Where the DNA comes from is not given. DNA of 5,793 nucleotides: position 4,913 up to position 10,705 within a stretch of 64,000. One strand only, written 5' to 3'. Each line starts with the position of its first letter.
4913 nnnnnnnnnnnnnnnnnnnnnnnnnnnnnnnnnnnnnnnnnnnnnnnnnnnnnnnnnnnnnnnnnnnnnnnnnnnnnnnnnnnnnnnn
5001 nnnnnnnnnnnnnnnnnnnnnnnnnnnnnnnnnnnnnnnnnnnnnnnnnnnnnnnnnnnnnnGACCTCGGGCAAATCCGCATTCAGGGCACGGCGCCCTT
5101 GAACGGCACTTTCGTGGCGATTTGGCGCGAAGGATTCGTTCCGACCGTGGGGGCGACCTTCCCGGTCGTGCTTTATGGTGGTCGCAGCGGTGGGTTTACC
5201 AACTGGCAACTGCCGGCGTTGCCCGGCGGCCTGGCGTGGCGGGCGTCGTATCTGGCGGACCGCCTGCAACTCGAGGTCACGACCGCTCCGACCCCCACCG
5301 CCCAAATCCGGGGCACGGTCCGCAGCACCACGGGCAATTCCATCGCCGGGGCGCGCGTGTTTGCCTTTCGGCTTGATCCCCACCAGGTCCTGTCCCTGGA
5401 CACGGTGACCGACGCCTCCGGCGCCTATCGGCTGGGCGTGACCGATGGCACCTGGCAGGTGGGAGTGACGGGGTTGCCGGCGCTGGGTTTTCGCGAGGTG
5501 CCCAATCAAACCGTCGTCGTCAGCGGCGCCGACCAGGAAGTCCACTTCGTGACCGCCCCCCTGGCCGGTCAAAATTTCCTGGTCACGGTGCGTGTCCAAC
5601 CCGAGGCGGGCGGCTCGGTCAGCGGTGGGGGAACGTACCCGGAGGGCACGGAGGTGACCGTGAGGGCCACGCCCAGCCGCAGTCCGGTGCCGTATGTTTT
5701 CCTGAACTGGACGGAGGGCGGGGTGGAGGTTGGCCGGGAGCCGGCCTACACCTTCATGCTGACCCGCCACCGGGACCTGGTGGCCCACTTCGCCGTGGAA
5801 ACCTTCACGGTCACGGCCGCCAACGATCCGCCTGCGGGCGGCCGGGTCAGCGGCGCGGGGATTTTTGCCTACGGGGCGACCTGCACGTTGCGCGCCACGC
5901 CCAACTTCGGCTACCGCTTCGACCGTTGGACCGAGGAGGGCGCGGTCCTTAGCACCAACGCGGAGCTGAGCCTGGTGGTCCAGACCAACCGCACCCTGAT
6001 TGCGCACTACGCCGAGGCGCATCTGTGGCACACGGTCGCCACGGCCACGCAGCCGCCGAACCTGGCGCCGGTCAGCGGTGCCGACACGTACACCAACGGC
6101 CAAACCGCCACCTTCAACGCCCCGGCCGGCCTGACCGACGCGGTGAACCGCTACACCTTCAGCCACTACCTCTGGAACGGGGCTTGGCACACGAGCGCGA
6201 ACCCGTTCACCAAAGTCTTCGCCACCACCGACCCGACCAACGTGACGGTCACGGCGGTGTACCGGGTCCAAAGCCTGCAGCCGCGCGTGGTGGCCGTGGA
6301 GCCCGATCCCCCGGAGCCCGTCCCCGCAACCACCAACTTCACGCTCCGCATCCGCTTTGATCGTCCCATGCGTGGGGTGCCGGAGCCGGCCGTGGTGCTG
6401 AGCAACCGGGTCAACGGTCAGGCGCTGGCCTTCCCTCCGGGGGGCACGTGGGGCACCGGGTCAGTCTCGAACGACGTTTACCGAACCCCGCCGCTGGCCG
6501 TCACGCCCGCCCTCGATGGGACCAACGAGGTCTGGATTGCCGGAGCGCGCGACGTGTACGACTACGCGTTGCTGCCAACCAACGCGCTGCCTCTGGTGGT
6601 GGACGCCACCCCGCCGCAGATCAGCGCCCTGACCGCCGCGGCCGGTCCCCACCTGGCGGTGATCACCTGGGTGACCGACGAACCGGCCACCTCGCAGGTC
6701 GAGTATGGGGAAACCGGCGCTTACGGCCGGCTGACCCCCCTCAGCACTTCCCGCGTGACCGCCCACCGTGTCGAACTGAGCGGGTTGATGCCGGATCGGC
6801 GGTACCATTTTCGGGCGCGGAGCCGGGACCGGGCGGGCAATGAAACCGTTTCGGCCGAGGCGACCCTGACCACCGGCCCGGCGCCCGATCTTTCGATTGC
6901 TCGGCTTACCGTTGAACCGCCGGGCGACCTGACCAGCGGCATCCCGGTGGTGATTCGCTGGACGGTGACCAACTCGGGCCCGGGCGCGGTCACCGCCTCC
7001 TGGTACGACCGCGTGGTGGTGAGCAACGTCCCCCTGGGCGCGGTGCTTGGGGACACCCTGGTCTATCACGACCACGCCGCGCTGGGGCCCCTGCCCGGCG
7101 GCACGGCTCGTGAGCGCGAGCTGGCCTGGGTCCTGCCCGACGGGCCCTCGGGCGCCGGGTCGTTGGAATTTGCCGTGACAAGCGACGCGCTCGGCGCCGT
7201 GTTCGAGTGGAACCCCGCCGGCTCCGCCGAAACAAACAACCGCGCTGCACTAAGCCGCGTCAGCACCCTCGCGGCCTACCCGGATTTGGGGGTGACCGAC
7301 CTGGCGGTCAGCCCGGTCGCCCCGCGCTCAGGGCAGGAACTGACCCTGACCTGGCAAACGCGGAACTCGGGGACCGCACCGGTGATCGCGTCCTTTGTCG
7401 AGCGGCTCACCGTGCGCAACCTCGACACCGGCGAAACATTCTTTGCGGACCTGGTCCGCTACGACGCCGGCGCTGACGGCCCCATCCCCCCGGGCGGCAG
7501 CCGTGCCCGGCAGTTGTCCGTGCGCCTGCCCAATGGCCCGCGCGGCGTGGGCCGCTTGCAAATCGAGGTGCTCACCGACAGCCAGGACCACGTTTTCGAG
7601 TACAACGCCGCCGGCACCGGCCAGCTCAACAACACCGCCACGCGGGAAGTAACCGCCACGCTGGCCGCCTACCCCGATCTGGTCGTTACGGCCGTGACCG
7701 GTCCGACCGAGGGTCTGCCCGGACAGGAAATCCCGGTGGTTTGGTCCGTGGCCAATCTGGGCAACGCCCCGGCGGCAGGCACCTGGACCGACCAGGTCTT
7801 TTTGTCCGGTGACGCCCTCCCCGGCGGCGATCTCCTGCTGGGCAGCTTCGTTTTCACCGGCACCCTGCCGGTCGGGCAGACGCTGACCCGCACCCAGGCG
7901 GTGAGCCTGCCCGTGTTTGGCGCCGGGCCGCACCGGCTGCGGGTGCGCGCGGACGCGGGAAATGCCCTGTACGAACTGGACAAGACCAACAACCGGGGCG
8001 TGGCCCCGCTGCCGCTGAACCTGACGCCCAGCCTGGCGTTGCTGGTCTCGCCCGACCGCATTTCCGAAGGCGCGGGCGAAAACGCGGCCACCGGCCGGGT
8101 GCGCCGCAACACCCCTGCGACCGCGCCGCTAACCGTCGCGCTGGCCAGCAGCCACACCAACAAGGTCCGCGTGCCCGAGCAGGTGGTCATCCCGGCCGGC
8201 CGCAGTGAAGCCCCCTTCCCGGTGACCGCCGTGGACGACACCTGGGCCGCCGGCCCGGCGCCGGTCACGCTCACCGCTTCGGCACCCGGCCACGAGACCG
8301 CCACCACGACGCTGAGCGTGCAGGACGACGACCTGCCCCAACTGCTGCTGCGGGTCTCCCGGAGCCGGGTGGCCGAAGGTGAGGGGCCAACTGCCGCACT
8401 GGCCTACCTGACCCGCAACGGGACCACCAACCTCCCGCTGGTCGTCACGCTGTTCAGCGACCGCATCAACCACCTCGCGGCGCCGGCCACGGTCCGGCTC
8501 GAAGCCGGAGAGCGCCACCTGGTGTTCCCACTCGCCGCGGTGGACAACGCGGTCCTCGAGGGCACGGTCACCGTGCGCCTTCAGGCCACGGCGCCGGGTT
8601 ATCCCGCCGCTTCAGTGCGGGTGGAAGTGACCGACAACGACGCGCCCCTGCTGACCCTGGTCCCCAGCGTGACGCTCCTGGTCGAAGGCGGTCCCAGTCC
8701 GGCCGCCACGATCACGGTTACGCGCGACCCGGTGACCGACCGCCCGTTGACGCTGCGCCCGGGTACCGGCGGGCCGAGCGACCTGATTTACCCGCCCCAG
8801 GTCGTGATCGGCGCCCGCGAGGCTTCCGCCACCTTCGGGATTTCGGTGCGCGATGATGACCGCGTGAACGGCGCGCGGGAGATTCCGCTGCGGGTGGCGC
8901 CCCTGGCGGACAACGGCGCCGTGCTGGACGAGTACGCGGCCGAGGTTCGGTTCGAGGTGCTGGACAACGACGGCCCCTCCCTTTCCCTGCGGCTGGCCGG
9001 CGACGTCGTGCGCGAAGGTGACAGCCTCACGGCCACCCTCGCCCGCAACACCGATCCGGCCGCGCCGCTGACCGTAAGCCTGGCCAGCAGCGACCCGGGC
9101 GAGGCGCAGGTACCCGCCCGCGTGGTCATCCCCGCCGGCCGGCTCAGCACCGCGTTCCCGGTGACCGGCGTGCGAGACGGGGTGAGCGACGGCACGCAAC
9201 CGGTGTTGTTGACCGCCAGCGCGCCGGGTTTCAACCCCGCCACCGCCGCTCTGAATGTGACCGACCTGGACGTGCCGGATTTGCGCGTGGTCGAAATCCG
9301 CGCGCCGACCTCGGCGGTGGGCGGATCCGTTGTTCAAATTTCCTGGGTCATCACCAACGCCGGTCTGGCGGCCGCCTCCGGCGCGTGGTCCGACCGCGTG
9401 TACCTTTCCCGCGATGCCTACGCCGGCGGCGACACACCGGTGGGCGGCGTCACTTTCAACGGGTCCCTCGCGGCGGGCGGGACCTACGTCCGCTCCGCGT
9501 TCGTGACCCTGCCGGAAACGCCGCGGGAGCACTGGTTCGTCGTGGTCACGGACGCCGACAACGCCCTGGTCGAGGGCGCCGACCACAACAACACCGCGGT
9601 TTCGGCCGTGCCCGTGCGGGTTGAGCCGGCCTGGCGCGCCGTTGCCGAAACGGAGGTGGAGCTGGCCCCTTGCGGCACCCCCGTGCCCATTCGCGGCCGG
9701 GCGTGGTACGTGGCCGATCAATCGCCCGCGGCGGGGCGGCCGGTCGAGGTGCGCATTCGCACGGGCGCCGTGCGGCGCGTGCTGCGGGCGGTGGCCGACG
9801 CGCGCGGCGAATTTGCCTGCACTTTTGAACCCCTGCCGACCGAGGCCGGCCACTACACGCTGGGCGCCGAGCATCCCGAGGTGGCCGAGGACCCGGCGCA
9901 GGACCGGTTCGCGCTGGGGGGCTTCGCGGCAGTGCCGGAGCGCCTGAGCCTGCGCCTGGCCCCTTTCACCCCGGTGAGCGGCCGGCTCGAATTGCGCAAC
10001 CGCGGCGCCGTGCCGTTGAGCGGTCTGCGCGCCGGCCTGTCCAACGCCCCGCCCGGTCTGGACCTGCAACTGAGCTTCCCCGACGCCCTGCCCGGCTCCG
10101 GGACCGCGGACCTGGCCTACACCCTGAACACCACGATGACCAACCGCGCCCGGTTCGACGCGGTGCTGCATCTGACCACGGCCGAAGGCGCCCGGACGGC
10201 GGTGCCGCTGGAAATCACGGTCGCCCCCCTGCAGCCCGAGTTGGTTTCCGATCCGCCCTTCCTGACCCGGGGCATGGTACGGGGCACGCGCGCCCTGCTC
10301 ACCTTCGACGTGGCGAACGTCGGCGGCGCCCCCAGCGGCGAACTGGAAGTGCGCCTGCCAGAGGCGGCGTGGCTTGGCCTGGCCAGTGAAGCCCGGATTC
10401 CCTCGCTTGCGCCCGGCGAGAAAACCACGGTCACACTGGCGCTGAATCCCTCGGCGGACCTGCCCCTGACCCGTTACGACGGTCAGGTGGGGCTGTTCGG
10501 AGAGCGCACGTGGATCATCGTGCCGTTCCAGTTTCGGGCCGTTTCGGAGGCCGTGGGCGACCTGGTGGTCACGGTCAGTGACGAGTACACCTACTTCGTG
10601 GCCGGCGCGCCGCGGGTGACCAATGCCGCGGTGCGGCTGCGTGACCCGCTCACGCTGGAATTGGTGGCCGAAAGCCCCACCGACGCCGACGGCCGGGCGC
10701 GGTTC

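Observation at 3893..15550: An 11.7-kb single ORF encodes a mosaic of at least ten module types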

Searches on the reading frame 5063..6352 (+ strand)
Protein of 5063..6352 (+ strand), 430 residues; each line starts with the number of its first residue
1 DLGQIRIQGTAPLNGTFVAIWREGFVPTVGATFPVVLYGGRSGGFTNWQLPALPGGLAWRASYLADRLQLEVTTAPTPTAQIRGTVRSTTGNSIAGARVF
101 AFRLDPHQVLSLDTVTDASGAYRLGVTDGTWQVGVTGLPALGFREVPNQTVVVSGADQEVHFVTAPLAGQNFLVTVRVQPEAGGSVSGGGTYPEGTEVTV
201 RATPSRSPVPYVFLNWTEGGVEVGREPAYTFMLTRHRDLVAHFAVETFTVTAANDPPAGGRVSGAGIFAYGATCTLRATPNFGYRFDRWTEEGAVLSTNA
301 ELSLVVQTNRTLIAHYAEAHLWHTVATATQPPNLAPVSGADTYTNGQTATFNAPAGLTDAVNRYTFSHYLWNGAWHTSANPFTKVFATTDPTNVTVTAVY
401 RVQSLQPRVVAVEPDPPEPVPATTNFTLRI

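Call 10: search_protein_families(library=pfam, proteins=[window:5063-6352:+], max_evalue=1)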
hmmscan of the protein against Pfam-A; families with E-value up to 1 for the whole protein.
window:5063-6352:+ (430 aa): 4 families
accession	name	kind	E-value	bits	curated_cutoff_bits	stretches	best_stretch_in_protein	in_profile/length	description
PF18998.6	Flg_new_2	-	1.1e-22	80.2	23.6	2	256-318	7-71/73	Divergent InlB B-repeat domain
PF13620.12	CarboxypepD_reg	-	2.9e-09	37.6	32.3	1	81-162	1-79/82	Carboxypeptidase regulatory-like domain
PF13715.12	CarbopepD_reg_2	-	0.029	14.9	32.2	1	82-145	1-57/88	CarboxypepD_reg-like domain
PF07210.18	DUF1416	-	0.036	14.4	23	1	79-136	19-73/97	Protein of unknown function (DUF1416)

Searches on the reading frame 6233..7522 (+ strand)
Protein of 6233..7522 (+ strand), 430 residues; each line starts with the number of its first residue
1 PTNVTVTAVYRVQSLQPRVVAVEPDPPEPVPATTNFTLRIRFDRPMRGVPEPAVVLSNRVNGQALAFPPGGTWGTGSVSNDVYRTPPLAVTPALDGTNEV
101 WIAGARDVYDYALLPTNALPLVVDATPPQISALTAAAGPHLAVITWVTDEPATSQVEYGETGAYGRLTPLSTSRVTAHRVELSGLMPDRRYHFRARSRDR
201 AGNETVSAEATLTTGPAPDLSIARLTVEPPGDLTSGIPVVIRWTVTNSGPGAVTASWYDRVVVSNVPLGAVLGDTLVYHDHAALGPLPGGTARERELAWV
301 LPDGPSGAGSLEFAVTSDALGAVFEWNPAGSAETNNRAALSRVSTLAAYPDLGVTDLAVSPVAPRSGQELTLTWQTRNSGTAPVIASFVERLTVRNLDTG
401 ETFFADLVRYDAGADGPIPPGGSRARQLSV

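Call 10: search_protein_families(library=pfam, proteins=[window:6233-7522:+], max_evalue=1)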
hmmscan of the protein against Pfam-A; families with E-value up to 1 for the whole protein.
window:6233-7522:+ (430 aa): 4 families
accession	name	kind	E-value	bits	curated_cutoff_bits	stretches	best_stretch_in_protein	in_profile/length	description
PF16656.11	Pur_ac_phosph_N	-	8.9e-09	36.2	30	1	133-214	6-93/93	Purple acid Phosphatase, N-terminal domain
PF07705.17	CARDB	-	1.1e-05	26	22.7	1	218-337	2-98/101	CARDB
PF00041.27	fn3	-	2.7e-05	24.7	25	1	155-211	33-82/84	Fibronectin type III domain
PF16655.11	PhoD_N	-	0.017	16.1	30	1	172-199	53-80/90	PhoD-like phosphatase, N-terminal domain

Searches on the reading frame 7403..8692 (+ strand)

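Call 10: search_protein_families(library=pfam, proteins=[window:7403-8692:+], max_evalue=1)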
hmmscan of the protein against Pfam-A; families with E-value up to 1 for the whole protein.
window:7403-8692:+ (430 aa): 3 families
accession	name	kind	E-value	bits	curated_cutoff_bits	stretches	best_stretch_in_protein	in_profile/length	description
PF07705.17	CARDB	-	5.3e-10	39.8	22.7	1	91-197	2-97/101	CARDB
PF13620.12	CarboxypepD_reg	-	0.014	16.2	32.3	0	285-310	47-73/82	Carboxypeptidase regulatory-like domain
PF23374.1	Fn3_arc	-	0.5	10.9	28.9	0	277-302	14-39/78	Archaeal fibronectin-III type-like domain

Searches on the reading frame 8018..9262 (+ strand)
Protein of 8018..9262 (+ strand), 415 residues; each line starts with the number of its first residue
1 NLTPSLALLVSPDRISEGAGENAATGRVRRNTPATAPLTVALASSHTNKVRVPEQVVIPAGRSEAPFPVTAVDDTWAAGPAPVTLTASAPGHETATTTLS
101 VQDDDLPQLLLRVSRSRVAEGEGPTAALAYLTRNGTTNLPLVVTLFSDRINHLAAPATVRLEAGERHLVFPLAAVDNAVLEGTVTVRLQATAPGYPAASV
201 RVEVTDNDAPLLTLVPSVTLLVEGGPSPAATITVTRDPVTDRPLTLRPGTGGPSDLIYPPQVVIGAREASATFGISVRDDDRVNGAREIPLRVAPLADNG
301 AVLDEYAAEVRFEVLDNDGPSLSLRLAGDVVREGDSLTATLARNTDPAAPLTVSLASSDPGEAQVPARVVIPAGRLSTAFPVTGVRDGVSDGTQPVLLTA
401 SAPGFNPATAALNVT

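Call 50: search_solved_structures(query=window:8018-9262:+, max_evalue=10, show_alignments=2)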
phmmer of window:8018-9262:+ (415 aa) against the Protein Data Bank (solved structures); distinct sequences matched with E-value up to 10: 0.

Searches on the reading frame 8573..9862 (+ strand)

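Call 10: search_protein_families(library=pfam, proteins=[window:8573-9862:+], max_evalue=1)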
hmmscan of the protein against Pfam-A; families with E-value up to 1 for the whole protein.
window:8573-9862:+ (430 aa): 1 family
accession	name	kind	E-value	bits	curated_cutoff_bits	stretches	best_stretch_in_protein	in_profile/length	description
PF07705.17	CARDB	-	8.4e-12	45.6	22.7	1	235-342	2-99/101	CARDB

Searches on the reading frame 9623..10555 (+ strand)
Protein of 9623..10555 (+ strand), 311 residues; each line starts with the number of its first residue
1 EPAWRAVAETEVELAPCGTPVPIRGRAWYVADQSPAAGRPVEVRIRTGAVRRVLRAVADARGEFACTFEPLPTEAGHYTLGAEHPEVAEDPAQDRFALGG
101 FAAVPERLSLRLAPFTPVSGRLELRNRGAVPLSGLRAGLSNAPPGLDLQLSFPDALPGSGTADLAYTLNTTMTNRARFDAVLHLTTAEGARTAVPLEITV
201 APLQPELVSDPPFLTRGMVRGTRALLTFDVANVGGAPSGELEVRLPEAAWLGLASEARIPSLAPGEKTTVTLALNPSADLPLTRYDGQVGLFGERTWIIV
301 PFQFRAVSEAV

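Call 95: search_protein_families(library=pfam, proteins=[window:9623-10555:+], max_evalue=1)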
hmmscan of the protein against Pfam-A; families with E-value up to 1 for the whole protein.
window:9623-10555:+ (311 aa): 2 families
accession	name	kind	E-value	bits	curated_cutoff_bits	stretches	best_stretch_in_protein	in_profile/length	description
PF10633.15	NPCBM_assoc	-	0.0016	19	24.4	1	220-280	3-64/78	NPCBM-associated, NEW3 domain of alpha-galactosidase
PF07705.17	CARDB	-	0.014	16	22.7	1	219-277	16-72/101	CARDB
